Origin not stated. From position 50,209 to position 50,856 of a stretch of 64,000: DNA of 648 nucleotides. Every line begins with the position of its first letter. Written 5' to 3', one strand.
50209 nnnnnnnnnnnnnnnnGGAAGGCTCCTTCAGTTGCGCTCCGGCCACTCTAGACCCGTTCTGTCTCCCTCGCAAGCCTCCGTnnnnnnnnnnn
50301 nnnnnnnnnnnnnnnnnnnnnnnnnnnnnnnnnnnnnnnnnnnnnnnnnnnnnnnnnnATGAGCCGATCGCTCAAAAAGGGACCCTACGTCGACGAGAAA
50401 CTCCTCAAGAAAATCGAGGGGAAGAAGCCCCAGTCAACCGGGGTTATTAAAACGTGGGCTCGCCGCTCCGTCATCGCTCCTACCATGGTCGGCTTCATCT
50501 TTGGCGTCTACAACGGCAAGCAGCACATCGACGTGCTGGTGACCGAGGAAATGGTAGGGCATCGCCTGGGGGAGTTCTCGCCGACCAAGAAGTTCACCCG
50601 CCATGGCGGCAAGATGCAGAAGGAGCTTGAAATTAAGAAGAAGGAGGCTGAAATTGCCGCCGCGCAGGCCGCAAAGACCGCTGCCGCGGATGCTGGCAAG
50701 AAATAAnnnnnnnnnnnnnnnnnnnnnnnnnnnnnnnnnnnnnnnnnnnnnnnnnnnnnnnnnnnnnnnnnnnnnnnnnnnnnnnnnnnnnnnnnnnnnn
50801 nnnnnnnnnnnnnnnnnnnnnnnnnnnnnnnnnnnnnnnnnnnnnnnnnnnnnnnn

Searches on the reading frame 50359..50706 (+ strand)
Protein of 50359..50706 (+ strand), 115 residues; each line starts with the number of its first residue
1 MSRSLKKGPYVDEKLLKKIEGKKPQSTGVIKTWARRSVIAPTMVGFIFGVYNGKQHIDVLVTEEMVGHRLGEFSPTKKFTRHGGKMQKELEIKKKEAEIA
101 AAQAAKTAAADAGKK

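Call 7: search_protein_families(library=pfam, proteins=[window:50359-50706:+], max_evalue=1)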
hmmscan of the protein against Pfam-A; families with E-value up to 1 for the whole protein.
window:50359-50706:+ (115 aa): 1 family
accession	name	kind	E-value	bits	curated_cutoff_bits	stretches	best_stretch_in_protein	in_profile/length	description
PF00203.26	Ribosomal_S19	-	2.4e-33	114.3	27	1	3-82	1-81/81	Ribosomal protein S19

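Call 22: search_protein_families(library=pfam, proteins=[L002:5596-5853:-, L002:5202-5483:-, L002:4756-5145:-, L002:1716-2135:-], max_evalue=0.1)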
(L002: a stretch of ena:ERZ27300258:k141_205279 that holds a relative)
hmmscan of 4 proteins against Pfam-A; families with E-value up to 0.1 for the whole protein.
L002:5596-5853:- (85 aa): 0 families

L002:5202-5483:- (93 aa): 0 families

L002:4756-5145:- (129 aa): 0 families

L002:1716-2135:- (139 aa): 0 families

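Call 33: find_related_loci(query=window:50359-50706:+, collection=genome_contigs, flank=7000)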
Query window:50359-50706:+ (115 aa) in genome_contigs; peptide patterns used: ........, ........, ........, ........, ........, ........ (x = any residue, [..] = any of these).
599 stretches matched a pattern (row limit reached: there are more); 479 encode a relative of the query (tblastn E <= 1e-3); the best 80 are kept; 80 distinct loci.
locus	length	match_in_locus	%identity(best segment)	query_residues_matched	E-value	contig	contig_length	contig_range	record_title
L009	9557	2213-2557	76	1-115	6e-57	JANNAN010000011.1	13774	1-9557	MAG: Candidatus Taylorbacteria bacterium isolate OTE_78_metabat_459 OTE_78_k141_1844217, whole genome shotgun sequence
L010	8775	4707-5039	77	1-111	2e-56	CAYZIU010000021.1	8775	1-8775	MAG TPA_asm: uncultured Candidatus Saccharibacteria bacterium isolate SRP286056_co1_239 genome assembly, contig: NODE_10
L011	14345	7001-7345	77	1-115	5e-56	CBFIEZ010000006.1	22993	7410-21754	MAG: Minisyncoccia bacterium isolate Co_bin_508_permissive genome assembly, contig: Co_bin_508_permissive_c6, whole geno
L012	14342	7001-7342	77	1-115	3e-56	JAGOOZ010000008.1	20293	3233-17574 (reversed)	MAG: Candidatus Paceibacterota bacterium isolate Gw_Bodden_bin_209 Gw_Bodden_3175_length_20293_cov_7.715065, whole genom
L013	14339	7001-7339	74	1-113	3e-55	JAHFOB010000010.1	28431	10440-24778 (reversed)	MAG: Candidatus Zambryskiibacteriota bacterium isolate nzgw494 NODE_604_length_28432_cov_4.018191, whole genome shotgun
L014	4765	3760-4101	77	1-115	4e-55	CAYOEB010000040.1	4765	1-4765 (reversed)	MAG TPA_asm: uncultured Candidatus Saccharibacteria bacterium isolate SRP135725_co1_76 genome assembly, contig: NODE_289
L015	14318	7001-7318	78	1-106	1e-54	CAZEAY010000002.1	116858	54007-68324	MAG TPA_asm: uncultured Candidatus Saccharibacteria bacterium isolate SRP292972_co1_3 genome assembly, contig: NODE_173_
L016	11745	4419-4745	73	1-109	2e-54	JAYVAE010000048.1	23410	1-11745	MAG: bacterium isolate GL22_UP_metabat_32 GL22_UP_metabat_32_47, whole genome shotgun sequence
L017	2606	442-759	81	1-106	4e-54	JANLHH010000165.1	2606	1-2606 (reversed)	MAG: Patescibacteria group bacterium isolate P6-12 k99_419408, whole genome shotgun sequence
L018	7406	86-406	79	1-107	1e-53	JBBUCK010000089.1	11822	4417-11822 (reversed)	MAG: Patescibacteria group bacterium isolate H32-bin035 H32_bin035_000000000089, whole genome shotgun sequence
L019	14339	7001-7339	74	1-115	4e-53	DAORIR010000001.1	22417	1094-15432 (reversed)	MAG TPA_asm: Candidatus Paceibacterota bacterium isolate AMR_MDS_5572 NODE_367_length_22417_cov_5.005992, whole genome s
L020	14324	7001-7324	74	1-108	4e-53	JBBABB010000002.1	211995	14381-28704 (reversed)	MAG: Candidatus Paceibacterota bacterium isolate SO_2017_GW3_9 scaffold_77_c1_OW296A_2017, whole genome shotgun sequence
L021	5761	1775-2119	74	1-115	3e-53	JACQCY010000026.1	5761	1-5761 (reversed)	MAG: Candidatus Yonathbacteria bacterium isolate NC_groundwater_980_Pr1_S-0.2um_43_16 Montesol18-Sp2_coassembly_scaffold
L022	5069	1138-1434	79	1-99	4e-53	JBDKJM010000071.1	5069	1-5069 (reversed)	MAG: Candidatus Parcubacteria bacterium isolate guil_2019_sw_WHONDRS-S19S_0049_B_bin.22 scaffold_812896, whole genome sh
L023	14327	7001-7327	76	1-109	6e-53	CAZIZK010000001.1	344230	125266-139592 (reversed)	MAG TPA_asm: uncultured Candidatus Saccharibacteria bacterium isolate SRP296810_co1_15 genome assembly, contig: NODE_17_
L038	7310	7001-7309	73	1-103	9e-51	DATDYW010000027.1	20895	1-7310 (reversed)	MAG TPA_asm: Candidatus Paceibacterota bacterium isolate SMAG_U8175 k141_2016754, whole genome shotgun sequence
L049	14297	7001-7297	79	1-99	5e-50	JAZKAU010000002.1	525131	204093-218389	MAG: Patescibacteria group bacterium isolate ADI_H3L2_1_122_18_3-bin046 ADIH3L21_B046_0_000000000002, whole genome shotg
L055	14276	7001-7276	79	1-92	2e-49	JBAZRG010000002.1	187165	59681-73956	MAG: Candidatus Paceibacterota bacterium isolate SO_2017_GW1_142 NODE_584_length_187165_cov_3.230472_OW334_2017, whole g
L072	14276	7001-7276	80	1-92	5e-48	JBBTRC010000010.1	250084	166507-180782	MAG: Patescibacteria group bacterium isolate H41-bin044_1 H41_bin044_1_000000000010, whole genome shotgun sequence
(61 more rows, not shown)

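Call 42: search_protein_families(library=pfam, proteins=[L012:6535-6930:+, L023:4658-5074:+, L019:4529-5293:-, L019:3582-4472:+, L049:5955-6845:-, L055:2081-2902:-, L038:5660-6001:+, L072:5578-5907:-], max_evalue=0.1)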
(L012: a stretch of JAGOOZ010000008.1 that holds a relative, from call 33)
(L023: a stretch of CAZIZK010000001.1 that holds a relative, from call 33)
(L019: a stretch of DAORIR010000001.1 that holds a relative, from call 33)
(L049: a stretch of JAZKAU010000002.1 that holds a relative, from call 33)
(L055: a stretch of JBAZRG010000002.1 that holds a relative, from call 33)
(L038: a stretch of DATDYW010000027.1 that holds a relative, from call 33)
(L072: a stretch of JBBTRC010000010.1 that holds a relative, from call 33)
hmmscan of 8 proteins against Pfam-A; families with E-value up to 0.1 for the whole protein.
L012:6535-6930:+ (131 aa): 1 family
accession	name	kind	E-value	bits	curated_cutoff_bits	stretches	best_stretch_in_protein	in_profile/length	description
PF01219.24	DAGK_prokar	-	1.1e-29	102.7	22.3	1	21-121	2-102/102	Prokaryotic diacylglycerol kinase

L023:4658-5074:+ (138 aa): 4 families
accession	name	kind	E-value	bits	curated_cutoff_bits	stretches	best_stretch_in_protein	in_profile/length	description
PF01219.24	DAGK_prokar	-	1.4e-32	112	22.3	1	30-130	2-102/102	Prokaryotic diacylglycerol kinase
PF05219.18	DREV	-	0.029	13.9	26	1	42-125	36-116/265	DREV methyltransferase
PF11992.13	TgpA_N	-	0.069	12.6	30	1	36-132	94-178/333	TgpA N-terminal domain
PF10766.14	AcrZ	-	0.07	13.2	26.2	1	116-138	14-36/48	Multidrug efflux pump-associated protein AcrZ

L019:4529-5293:- (254 aa): 2 families
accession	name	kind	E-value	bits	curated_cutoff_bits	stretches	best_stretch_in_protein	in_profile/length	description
PF00156.33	Pribosyltran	-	2.6e-13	50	26.3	1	62-156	12-114/158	Phosphoribosyl transferase domain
PF14681.12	UPRTase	-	0.023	14.6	27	1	124-157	115-148/206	Uracil phosphoribosyltransferase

L019:3582-4472:+ (296 aa): 3 families
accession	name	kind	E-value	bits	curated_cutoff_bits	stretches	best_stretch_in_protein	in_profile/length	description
PF00215.30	OMPdecase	-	4e-27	96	27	1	19-262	3-216/221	Orotidine 5'-phosphate decarboxylase / HUMPS family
PF18353.6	PG_isomerase_N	-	0.012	16.4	25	1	216-284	22-95/112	Phosphoglucose isomerase N-terminal domain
PF08548.17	Peptidase_M10_C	-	0.046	13.9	20.7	1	232-293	78-142/193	Peptidase M10 serralysin C terminal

L049:5955-6845:- (296 aa): 2 families
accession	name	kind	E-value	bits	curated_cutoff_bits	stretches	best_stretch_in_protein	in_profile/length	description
PF11738.13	DUF3298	-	1.5e-15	58.3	24.1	1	200-284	1-84/84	Protein of unknown function (DUF3298)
PF13739.11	PdaC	-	0.012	17.2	29.1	1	89-182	6-95/95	Deacetylase PdaC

L055:2081-2902:- (273 aa): 3 families
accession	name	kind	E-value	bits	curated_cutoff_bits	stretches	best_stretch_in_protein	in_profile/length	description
PF02518.31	HATPase_c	-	4e-25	88.9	26.4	1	162-272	2-109/111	Histidine kinase-, DNA gyrase B-, and HSP90-like ATPase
PF13589.12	HATPase_c_3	-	8.2e-07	29.6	25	1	168-249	5-87/137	Histidine kinase-, DNA gyrase B-, and HSP90-like ATPase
PF00512.31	HisKA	-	1.6e-06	28.5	26.9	1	50-113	2-65/66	His Kinase A (phospho-acceptor) domain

L038:5660-6001:+ (113 aa): 9 families
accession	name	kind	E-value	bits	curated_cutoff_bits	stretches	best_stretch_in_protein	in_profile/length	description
PF23991.1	DUF7310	-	8.5e-08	33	40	1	37-78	27-68/83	Coiled-coil region of unknown function (DUF7310)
PF05377.16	FlaC_arch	-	0.00094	20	27.8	1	55-89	1-35/55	Flagella accessory protein C (FlaC)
PF16326.10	ABC_tran_CTD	-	0.0039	17.8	32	0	90-111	3-24/69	ABC transporter C-terminal domain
PF00261.25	Tropomyosin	-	0.021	14.7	38.6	1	38-105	4-65/242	Tropomyosin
PF06160.17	EzrA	-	0.03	13.1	39.6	1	21-84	233-294/557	Septation ring formation regulator, EzrA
PF12352.13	V-SNARE_C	-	0.042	14.6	27.1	1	28-72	17-61/66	Snare region anchored in the vesicle membrane C-terminus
PF00921.22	Lipoprotein_2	-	0.046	13.7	22.6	1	37-82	26-73/298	Borrelia lipoprotein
PF06419.17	COG6_N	-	0.074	13.6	27.4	0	37-91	30-84/114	Conserved oligomeric complex COG6, N-terminal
PF09325.15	Vps5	-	0.074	13.1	27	0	32-89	10-66/236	Vps5 C terminal like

L072:5578-5907:- (109 aa): 1 family
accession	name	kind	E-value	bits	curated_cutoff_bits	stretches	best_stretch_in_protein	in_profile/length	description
PF09876.14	DUF2103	-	5.1e-05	23.6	22.4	1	11-81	8-84/98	Predicted metal-binding protein (DUF2103)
